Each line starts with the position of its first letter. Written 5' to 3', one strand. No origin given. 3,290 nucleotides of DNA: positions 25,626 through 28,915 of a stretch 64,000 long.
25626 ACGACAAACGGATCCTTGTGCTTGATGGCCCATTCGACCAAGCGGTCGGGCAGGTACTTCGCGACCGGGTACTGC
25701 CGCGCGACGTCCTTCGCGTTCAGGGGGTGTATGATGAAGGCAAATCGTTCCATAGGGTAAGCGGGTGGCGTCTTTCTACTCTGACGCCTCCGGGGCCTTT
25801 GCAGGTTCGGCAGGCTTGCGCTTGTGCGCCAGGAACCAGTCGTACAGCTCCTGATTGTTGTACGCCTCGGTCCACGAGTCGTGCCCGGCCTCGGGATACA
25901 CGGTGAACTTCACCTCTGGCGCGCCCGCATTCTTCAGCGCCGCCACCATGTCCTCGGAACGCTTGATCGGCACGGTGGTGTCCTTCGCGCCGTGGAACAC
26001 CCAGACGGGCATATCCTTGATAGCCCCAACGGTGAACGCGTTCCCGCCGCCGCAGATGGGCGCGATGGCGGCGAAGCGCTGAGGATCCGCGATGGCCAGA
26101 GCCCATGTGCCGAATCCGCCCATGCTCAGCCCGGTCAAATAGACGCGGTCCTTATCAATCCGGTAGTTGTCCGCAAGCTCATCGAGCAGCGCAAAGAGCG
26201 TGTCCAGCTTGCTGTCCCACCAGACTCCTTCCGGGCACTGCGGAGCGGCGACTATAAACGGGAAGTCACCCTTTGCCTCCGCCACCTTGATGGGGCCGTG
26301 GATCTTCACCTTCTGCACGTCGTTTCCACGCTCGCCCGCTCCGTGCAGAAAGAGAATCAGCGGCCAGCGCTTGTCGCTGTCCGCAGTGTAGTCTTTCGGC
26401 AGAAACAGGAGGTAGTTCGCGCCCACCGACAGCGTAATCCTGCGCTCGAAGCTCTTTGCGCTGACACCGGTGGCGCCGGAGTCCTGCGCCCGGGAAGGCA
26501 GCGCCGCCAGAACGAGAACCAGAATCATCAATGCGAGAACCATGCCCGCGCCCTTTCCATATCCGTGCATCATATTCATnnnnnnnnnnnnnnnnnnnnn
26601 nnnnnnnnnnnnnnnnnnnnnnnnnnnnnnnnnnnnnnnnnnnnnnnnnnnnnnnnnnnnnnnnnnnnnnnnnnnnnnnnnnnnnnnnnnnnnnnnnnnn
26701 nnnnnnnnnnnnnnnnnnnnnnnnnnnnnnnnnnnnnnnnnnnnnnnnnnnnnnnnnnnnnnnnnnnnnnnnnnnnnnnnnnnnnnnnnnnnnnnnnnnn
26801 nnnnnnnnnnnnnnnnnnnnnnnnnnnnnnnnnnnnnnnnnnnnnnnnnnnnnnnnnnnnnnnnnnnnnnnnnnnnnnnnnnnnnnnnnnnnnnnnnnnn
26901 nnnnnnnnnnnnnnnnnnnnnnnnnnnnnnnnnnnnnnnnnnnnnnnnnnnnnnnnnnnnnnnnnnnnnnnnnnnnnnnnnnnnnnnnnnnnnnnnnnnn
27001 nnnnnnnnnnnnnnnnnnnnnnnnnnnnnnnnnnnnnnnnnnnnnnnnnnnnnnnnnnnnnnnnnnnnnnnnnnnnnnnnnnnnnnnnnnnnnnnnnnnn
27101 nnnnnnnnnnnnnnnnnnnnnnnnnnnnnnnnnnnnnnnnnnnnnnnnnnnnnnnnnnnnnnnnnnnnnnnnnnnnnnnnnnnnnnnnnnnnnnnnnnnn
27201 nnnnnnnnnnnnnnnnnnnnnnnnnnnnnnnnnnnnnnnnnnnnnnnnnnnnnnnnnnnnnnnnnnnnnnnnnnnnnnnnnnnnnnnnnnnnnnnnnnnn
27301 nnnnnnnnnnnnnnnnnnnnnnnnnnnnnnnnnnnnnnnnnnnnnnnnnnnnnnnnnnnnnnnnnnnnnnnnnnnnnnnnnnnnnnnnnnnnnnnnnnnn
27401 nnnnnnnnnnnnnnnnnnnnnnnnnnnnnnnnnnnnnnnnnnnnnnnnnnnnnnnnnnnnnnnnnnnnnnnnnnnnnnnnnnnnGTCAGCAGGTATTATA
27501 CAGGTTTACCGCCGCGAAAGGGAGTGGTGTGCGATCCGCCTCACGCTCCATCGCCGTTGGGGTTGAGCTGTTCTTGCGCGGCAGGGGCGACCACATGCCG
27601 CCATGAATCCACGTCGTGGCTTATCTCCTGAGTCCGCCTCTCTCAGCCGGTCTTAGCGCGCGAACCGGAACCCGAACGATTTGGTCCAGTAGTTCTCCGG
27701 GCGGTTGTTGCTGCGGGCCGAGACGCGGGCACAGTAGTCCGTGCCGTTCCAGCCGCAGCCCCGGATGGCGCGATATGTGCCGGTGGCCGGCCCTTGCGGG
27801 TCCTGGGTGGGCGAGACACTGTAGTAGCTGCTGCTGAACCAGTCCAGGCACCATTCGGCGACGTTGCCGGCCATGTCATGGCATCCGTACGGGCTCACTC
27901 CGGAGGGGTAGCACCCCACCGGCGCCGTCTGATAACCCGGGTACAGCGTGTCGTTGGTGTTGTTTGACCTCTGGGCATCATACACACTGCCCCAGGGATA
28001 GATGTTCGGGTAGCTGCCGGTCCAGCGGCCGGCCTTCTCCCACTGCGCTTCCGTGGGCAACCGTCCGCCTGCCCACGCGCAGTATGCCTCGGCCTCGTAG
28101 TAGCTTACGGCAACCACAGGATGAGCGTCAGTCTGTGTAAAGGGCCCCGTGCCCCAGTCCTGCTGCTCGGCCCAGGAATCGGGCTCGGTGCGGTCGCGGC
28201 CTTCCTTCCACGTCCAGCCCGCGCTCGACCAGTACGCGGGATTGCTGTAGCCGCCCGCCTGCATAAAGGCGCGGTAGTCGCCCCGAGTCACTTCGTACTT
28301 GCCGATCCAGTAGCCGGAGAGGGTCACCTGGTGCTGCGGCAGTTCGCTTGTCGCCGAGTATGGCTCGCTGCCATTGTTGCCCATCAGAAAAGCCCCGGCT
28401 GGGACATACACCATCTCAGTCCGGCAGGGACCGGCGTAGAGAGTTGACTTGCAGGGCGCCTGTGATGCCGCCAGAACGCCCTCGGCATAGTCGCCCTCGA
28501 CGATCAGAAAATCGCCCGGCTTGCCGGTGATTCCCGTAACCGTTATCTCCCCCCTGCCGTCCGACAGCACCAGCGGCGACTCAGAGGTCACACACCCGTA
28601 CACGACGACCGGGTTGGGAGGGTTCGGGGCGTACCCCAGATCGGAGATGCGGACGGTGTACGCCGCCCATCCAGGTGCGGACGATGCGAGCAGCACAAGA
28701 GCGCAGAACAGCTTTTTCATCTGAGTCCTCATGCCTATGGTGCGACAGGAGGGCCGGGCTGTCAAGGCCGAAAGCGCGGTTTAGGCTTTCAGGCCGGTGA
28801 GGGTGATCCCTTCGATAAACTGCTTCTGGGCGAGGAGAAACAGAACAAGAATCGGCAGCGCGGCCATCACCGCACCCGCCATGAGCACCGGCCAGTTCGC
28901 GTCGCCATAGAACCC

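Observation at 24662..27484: AAR-like (acyl-ACP reductase family) gene translationally coupled with a secreted esterase and an uncharacterised DUF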

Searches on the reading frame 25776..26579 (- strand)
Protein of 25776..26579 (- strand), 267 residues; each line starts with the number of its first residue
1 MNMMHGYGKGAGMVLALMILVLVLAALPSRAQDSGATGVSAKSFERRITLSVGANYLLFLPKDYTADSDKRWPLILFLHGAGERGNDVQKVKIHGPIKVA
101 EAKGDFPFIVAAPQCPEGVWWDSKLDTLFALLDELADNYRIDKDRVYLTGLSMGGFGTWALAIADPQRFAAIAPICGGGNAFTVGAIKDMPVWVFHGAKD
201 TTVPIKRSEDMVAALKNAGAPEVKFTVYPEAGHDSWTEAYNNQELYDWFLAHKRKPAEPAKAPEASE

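Call 3: search_protein_families(library=pfam, proteins=[window:25776-26579:-], max_evalue=0.1)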
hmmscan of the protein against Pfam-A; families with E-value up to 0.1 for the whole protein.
window:25776-26579:- (267 aa): 14 families
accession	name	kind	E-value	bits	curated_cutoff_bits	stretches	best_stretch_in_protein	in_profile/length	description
PF00326.27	Peptidase_S9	-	8.3e-16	58.5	22.6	2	189-251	144-208/213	Prolyl oligopeptidase family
PF02230.22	Abhydrolase_2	-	1.9e-09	38.1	23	1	127-238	89-204/217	Phospholipase/Carboxylesterase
PF12146.15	Hydrolase_4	-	1.4e-08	34.8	27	1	189-238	191-237/239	Serine aminopeptidase, S33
PF01738.24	DLH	-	1.8e-08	34.7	21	1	125-233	78-186/217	Dienelactone hydrolase family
PF20434.5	BD-FAE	-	6.9e-07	29.4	26.8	1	188-215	188-215/215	BD-FAE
PF00561.26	Abhydrolase_1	-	7.5e-07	29.5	25.8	2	142-177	67-102/245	alpha/beta hydrolase fold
PF00756.26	Esterase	-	1.1e-06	29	22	1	130-176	101-150/251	Putative esterase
PF12697.13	Abhydrolase_6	-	0.00012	23.3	26.3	1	167-238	142-208/217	Alpha/beta hydrolase family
PF10503.15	Esterase_PHB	-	0.00037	20.2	23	1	130-193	83-146/219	Esterase PHB depolymerase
PF02129.25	Peptidase_S15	-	0.013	15.6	23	1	140-183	91-134/262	X-Pro dipeptidyl-peptidase (S15 family)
PF12740.14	PETase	-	0.037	13.9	28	1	139-206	120-185/263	PET hydrolase-like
PF10142.15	PhoPQ_related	-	0.048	12.8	20.3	0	137-175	165-202/367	PhoPQ-activated pathogenicity-related protein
PF07859.19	Abhydrolase_3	-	0.059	13.5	25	0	129-162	53-89/210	alpha/beta hydrolase fold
PF03959.19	FSH1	-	0.077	13.1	21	0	189-221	160-190/211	Serine hydrolase (FSH1)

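Call 4: search_protein_families(library=ncbifam, proteins=[window:25776-26579:-], max_evalue=0.1)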
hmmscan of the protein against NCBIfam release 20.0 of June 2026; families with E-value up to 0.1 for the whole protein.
window:25776-26579:- (267 aa): 27 families (the best 25 are shown)
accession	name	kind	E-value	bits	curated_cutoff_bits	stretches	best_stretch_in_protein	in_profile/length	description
NF050058.1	e_dPHAscl_type1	hypoth_equivalog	1.5e-21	77.1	150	2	54-177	8-137/276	extracellular catalytic domain type 1 short-chain-length polyhydroxyalkanoate depolymerase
TIGR01840.1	esterase_phb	subfamily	3.4e-13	49.6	107.85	1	126-184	77-135/213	PHB depolymerase family esterase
NF050057.1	e_dPHAmcl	equivalog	3.2e-10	39.7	270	1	140-252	134-251/252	extracellular medium-chain-length polyhydroxyalkanoate depolymerase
NF050059.1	e_dPHAscl_type2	hypoth_equivalog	2.3e-06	27.2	280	1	186-243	90-148/305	extracellular catalytic domain type 2 short-chain-length polyhydroxyalkanoate depolymerase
NF007857.0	PRK10566.1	equivalog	3e-05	23.9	201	1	186-228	183-224/249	esterase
NF051488.1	bifunc_PcaDC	exception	4.2e-05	22.8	390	1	125-178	61-112/375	bifunctional 3-oxoadipate enol-lactonase/4-carboxymuconolactone decarboxylase PcaDC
NF052354.1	EstLipQMycob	equivalog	5e-05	22.1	700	1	165-233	313-374/418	esterase LipQ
TIGR02821.1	fghA_ester_D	equivalog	0.00023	20.8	281.7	1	135-176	129-173/275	S-formylglutathione hydrolase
NF052610.1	macro_16_ester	equivalog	0.00028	20.4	420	1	136-174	88-124/281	alpha/beta fold macrolide esterase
TIGR02427.1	protocat_pcaD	equivalog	0.00043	19.8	255.85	1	125-174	62-109/251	3-oxoadipate enol-lactonase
NF053518.1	DipepPtdsDpp5Prph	equivalog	0.00051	18.7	900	1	126-176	488-538/655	dipeptidyl-peptidase Dpp5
NF011457.0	PRK14875.1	equivalog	0.001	18.1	307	0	124-179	180-233/372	acetoin dehydrogenase dihydrolipoyllysine-residue acetyltransferase subunit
NF041944.1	Xylase_Ferestase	equivalog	0.0022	16.3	1200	1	137-225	580-669/694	bifunctional endo-1,4-beta-xylanase/feruloyl esterase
NF033523.0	lasso_peptidase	equivalog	0.0024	16.7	400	1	123-173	473-522/638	Atxe2 family lasso peptide isopeptidase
NF008525.0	PRK11460.1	equivalog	0.0029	17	191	1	124-234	83-192/232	esterase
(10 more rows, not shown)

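Call 73: search_solved_structures(query=window:25776-26579:-, max_evalue=0.001)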
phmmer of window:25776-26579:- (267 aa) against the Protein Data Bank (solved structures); distinct sequences matched with E-value up to 0.001: 23.
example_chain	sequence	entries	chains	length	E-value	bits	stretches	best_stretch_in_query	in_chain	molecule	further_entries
3doh_A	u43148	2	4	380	7.4e-42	146.8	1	52-252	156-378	esterase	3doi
3wyd_A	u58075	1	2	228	3.2e-36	128.3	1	56-258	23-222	LC-Est1C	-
4q82_A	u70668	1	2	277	3.7e-23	85.5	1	48-253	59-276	Phospholipase/Carboxylesterase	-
7xrt_A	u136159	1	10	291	3.8e-08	36.3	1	50-189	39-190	Ferulic acid esterase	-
7xrv_A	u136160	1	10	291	1e-07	34.9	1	50-189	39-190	Ferulic acid esterase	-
8jh8_A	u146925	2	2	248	1.6e-07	34.2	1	52-211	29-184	Feruloyl esterase | Feruloyl esterase with ferulic acid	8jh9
3f67_A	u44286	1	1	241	7.6e-06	28.7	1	138-234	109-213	Putative dienelactone hydrolase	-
7b5v_A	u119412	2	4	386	7.8e-06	28.7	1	57-182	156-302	Carbohydrate Esterase family 1 protein with an N-terminal carbohydrate binding module fami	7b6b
8daj_A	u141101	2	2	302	8.4e-06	28.6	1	49-177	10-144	Esterase, PHB depolymerase family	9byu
1jjf_A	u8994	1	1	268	2.1e-05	27.2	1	58-182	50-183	ENDO-1,4-BETA-XYLANASE Z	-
9j07_A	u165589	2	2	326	4.1e-05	26.3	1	41-178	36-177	feruloyl esterase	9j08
1jt2_A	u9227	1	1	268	5.6e-05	25.9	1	58-182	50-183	PROTEIN (ENDO-1,4-BETA-XYLANASE Z)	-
4h0c_A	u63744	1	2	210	7.9e-05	25.4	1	76-233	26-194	Phospholipase/Carboxylesterase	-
9bld_A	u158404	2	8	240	0.00023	23.9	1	140-243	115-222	Carboxymethylenebutenolidase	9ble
7yvt_A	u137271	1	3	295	0.00025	23.8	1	110-198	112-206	S-formylglutathione hydrolase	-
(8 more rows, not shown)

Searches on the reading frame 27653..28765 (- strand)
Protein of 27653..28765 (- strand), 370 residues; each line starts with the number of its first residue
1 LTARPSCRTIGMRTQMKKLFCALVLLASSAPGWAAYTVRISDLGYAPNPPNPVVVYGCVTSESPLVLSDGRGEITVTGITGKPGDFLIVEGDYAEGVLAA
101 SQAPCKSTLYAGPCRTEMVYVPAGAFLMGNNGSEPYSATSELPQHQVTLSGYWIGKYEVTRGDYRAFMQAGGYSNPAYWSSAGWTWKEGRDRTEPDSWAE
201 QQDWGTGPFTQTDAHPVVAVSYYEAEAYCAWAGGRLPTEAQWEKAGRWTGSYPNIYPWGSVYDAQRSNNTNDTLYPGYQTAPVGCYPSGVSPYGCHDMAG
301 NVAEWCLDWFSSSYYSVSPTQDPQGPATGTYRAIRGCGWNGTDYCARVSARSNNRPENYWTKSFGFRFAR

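Call 93: search_protein_families(library=pfam, proteins=[window:27653-28765:-], max_evalue=0.00001)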
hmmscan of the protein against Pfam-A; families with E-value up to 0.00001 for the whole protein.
window:27653-28765:- (370 aa): 1 family
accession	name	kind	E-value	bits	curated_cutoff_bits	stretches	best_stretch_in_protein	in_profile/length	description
PF03781.23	FGE-sulfatase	-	7.9e-56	190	23.3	1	116-370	3-255/255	Sulfatase-modifying factor enzyme 1-like domain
